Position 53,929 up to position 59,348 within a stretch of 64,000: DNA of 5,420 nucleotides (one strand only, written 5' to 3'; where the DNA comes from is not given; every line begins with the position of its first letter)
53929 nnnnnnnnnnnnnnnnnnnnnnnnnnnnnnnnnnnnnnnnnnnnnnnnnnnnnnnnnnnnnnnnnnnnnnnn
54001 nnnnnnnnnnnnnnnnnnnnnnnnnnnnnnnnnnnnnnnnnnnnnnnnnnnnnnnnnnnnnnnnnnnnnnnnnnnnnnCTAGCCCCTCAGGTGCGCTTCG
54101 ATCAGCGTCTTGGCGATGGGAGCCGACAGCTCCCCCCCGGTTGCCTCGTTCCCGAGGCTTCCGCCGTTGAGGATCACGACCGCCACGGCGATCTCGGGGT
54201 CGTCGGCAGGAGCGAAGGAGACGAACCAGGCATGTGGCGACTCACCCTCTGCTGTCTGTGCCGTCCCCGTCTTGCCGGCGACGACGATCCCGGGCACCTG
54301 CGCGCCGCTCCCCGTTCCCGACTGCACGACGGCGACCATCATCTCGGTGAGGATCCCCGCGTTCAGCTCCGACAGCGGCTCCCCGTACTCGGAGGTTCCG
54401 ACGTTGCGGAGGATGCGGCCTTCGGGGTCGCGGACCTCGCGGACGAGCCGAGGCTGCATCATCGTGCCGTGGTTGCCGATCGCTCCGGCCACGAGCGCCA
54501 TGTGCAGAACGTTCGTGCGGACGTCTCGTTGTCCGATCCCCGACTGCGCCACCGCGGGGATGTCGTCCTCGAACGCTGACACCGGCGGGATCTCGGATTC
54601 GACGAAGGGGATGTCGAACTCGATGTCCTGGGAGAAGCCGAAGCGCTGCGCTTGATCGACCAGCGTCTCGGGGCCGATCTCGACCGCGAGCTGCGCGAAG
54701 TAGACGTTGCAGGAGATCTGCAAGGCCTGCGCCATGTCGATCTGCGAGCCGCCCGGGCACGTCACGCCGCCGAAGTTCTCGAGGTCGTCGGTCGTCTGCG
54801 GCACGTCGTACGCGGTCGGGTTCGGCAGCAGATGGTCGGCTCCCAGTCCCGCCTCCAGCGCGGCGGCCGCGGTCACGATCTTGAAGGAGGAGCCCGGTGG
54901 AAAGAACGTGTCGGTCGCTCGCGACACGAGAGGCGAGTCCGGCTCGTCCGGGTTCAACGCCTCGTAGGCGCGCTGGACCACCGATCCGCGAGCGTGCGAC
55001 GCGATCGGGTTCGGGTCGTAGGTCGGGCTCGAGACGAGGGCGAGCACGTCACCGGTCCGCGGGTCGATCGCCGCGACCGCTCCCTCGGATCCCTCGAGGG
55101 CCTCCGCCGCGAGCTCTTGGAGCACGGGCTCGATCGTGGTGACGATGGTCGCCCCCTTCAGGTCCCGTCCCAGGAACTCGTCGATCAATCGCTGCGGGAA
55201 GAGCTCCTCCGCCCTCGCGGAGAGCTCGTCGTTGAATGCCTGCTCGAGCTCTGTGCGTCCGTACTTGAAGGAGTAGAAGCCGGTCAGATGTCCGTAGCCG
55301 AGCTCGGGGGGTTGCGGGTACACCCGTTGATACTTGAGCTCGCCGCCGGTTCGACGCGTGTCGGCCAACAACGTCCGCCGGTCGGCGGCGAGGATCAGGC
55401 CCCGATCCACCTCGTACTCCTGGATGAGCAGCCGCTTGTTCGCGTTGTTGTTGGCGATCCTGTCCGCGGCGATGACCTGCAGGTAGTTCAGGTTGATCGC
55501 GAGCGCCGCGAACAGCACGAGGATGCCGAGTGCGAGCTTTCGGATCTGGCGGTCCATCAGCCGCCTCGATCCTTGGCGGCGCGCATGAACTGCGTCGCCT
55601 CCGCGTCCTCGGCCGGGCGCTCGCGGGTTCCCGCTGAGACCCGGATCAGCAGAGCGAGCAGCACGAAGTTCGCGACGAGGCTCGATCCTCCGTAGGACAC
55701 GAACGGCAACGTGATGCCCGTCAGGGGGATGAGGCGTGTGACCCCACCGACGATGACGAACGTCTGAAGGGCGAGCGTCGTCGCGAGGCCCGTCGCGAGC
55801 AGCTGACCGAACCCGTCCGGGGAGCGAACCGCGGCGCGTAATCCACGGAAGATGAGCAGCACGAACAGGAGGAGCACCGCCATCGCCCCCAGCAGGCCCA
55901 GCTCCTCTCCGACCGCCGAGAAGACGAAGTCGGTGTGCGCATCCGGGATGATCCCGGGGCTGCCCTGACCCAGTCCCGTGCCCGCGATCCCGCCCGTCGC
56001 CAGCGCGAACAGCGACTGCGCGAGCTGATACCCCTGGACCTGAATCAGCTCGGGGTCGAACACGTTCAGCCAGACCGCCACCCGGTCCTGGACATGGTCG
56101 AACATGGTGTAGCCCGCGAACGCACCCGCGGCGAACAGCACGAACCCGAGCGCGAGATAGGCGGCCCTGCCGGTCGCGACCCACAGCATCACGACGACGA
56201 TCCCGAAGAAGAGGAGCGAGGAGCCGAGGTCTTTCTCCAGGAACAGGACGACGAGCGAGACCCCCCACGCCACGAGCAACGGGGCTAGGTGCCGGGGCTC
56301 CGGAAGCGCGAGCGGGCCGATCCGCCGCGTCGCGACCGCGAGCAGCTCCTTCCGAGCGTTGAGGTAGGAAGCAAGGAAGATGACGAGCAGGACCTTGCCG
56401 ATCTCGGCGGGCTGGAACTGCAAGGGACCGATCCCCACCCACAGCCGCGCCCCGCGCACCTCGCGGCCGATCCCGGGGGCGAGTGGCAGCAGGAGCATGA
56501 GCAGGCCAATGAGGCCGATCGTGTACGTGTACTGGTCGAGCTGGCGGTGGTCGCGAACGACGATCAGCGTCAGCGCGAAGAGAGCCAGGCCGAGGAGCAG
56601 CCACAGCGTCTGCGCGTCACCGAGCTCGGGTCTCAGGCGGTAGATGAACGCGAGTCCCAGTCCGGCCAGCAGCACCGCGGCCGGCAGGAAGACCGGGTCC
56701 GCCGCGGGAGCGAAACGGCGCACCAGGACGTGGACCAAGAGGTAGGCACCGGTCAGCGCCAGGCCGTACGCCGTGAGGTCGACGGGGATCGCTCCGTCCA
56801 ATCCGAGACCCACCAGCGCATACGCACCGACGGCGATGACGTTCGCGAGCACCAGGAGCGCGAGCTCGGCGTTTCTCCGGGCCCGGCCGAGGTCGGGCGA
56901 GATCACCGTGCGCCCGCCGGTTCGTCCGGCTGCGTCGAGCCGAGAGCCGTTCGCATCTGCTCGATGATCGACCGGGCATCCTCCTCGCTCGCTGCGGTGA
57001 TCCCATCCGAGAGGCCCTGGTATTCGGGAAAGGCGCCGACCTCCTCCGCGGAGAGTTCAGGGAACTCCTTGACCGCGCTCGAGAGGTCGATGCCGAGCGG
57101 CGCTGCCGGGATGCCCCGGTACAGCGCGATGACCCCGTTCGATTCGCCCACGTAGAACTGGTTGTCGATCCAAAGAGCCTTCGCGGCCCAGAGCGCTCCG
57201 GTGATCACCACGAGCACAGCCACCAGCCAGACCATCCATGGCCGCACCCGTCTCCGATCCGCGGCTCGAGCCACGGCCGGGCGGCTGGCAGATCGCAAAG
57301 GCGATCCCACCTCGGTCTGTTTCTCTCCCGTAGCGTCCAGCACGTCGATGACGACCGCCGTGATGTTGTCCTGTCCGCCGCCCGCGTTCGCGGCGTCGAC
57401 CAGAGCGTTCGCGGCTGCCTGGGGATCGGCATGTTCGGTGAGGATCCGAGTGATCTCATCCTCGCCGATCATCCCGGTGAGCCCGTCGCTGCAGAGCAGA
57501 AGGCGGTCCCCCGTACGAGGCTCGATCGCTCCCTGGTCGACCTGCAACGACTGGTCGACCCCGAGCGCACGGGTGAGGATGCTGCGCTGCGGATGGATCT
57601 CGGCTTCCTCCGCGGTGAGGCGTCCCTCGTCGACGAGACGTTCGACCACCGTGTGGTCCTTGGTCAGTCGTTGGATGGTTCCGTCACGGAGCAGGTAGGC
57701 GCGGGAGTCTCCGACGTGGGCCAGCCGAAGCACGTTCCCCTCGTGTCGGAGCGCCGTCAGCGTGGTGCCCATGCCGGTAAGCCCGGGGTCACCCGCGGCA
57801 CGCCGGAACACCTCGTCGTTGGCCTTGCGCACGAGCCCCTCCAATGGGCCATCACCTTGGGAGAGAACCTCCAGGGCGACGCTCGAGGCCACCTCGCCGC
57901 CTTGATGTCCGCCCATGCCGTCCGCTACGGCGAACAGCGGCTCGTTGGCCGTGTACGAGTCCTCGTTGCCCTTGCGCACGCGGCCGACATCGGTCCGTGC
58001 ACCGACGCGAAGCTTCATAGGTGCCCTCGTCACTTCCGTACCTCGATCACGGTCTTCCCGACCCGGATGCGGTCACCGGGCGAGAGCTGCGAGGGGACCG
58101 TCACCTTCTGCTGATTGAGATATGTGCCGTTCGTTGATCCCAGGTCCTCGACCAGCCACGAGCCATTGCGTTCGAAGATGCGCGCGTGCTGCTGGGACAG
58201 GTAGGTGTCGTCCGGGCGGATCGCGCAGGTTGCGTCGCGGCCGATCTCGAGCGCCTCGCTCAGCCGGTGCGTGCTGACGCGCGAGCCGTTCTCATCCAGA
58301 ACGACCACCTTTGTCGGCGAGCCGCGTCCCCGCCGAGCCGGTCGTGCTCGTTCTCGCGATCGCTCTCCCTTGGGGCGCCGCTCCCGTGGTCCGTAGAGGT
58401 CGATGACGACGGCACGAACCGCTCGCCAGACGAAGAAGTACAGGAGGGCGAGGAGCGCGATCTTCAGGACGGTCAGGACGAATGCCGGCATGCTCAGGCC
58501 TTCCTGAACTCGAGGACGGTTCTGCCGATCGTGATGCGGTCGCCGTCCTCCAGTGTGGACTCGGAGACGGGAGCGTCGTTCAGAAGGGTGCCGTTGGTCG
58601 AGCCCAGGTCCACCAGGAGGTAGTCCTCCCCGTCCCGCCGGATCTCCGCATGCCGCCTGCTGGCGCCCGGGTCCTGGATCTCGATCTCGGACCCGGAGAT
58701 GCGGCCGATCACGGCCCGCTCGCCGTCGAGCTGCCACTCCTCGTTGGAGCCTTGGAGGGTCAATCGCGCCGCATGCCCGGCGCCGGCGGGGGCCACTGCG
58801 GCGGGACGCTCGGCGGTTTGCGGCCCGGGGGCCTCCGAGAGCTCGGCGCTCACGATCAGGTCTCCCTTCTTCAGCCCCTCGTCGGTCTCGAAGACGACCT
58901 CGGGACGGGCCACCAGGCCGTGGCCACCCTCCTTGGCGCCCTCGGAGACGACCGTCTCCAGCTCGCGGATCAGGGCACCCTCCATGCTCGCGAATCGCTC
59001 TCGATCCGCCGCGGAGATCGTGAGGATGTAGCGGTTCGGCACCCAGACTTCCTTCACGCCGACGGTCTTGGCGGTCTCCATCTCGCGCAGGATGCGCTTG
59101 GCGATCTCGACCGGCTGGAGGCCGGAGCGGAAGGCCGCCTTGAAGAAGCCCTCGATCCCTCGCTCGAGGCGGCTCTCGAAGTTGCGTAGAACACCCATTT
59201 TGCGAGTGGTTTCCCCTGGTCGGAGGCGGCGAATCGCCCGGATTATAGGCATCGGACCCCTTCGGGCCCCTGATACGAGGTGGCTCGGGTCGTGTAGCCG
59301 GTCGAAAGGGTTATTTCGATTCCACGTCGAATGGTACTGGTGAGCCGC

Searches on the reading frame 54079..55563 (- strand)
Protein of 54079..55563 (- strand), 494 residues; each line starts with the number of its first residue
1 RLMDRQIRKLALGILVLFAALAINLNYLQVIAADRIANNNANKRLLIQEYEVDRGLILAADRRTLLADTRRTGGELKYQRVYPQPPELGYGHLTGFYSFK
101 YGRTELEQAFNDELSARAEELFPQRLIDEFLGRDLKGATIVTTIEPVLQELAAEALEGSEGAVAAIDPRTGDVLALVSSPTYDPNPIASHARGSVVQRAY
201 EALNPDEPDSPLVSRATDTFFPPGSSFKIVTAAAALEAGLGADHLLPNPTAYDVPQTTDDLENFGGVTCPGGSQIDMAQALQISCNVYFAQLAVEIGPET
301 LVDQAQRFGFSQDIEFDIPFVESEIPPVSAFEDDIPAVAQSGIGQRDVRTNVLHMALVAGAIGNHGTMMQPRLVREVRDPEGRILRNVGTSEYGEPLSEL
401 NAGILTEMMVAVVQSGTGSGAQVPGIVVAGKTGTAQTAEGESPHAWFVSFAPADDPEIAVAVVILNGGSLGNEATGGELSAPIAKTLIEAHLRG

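Call 91: search_protein_families(library=pfam, proteins=[window:54079-55563:-], max_evalue=0.0001)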
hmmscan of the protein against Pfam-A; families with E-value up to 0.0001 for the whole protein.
window:54079-55563:- (494 aa): 2 families
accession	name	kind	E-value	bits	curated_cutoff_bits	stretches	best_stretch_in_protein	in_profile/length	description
PF00905.27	Transpeptidase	-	1.9e-60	205.1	22.1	1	161-489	1-299/299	Penicillin binding protein transpeptidase domain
PF21922.1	PBP_dimer_2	-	4.3e-18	65.8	27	1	54-140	1-83/83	Penicillin binding protein A dimerisation domain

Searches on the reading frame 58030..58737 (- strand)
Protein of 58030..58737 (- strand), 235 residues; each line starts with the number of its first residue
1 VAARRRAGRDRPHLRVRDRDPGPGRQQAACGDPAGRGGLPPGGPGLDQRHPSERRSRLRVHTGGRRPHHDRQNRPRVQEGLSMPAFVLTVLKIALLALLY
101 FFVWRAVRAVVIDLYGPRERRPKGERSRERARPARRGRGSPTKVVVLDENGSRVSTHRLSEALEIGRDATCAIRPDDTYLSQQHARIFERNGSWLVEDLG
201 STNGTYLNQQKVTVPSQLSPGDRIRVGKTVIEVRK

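Call 22: search_protein_families(library=pfam, proteins=[window:58030-58737:-], max_evalue=0.001)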
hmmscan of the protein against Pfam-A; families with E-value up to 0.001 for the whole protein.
window:58030-58737:- (235 aa): 2 families
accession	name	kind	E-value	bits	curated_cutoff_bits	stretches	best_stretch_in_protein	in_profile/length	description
PF00498.31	FHA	-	2.5e-20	73.1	20.7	1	164-227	2-67/67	FHA domain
PF16697.10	Yop-YscD_cpl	-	1.1e-12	48.4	33.2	1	160-233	16-90/94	Inner membrane component of T3SS, cytoplasmic domain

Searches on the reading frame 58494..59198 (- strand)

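Call 91: search_protein_families(library=pfam, proteins=[window:58494-59198:-], max_evalue=0.0001)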
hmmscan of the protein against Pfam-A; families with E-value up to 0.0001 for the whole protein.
window:58494-59198:- (234 aa): 3 families
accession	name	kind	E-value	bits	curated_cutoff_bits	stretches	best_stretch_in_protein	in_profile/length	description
PF12401.13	FhaA_N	-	1.3e-28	100.2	25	1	4-116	1-114/115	FhaA, N-terminal domain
PF00498.31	FHA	-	5.5e-19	68.8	20.7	1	163-225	2-67/67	FHA domain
PF16697.10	Yop-YscD_cpl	-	1.8e-16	60.6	33.2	1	153-233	10-92/94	Inner membrane component of T3SS, cytoplasmic domain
